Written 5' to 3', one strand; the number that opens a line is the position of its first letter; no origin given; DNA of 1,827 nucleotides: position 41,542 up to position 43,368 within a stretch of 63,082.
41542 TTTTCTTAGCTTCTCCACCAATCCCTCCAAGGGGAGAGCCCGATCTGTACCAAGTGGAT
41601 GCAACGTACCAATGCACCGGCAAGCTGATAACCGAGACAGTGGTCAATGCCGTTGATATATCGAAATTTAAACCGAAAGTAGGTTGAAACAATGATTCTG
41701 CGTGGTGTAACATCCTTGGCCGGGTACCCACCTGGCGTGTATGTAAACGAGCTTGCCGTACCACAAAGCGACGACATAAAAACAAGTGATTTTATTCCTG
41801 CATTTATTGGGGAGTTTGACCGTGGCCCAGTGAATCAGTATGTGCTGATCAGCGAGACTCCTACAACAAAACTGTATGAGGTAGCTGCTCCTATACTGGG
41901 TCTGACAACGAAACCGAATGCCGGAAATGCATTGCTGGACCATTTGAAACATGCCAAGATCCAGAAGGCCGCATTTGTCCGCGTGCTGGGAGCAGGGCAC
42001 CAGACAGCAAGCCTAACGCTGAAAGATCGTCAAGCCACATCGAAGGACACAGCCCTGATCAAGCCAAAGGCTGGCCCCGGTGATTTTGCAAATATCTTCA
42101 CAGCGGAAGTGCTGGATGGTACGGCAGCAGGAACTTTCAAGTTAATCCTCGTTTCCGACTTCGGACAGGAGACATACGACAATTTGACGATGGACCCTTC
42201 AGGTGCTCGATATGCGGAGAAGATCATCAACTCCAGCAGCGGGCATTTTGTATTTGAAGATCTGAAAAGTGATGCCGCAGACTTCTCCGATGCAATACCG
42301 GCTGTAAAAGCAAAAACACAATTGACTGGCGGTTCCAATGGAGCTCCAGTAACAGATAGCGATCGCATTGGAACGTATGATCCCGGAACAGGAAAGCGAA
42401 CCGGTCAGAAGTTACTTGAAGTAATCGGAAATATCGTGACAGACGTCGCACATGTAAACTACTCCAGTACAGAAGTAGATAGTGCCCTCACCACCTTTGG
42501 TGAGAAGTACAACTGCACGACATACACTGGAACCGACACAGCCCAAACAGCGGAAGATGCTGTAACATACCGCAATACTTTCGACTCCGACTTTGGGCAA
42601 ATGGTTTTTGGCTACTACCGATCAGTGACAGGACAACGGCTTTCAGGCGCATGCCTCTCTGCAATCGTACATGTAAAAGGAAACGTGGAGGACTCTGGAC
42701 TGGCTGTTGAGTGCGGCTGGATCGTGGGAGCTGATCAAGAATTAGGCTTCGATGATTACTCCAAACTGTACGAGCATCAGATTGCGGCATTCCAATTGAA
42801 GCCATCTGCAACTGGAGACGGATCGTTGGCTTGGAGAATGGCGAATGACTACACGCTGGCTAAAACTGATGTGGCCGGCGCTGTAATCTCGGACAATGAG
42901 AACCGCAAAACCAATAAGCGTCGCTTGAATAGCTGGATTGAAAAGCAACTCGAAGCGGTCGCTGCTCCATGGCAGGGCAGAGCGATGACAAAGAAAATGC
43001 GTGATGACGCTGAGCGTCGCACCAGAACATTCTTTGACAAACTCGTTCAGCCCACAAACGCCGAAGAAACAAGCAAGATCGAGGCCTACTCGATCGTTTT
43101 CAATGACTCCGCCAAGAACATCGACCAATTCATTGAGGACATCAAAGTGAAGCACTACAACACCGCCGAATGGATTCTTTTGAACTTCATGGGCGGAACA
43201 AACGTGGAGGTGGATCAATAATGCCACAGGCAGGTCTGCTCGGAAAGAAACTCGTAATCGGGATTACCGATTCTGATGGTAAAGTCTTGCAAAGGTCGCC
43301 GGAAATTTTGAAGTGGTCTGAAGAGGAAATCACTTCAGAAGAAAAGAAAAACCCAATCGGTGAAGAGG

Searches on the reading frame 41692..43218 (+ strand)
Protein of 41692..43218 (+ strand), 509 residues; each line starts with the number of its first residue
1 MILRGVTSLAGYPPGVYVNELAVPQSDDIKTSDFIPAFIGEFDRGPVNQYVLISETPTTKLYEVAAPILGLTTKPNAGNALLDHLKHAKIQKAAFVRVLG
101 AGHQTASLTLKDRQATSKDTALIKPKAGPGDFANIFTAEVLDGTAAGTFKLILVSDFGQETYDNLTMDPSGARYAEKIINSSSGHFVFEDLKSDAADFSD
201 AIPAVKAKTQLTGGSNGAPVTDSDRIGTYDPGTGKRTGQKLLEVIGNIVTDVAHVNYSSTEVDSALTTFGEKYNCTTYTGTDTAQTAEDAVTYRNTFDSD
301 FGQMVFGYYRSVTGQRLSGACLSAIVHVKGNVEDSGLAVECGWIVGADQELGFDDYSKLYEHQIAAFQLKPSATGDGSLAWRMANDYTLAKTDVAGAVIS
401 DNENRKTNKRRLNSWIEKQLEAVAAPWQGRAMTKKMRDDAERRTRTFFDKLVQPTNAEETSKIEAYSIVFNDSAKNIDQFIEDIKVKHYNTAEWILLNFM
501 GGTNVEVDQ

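Call 69: search_protein_families(library=phrogs, proteins=[window:41692-43218:+], max_evalue=0.00001)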
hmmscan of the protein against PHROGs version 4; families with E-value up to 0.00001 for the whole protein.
window:41692-43218:+ (509 aa): 1 family
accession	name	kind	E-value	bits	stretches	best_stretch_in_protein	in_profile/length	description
phrog_23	-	tail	4.4e-24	86.1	1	10-500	21-461/496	tail sheath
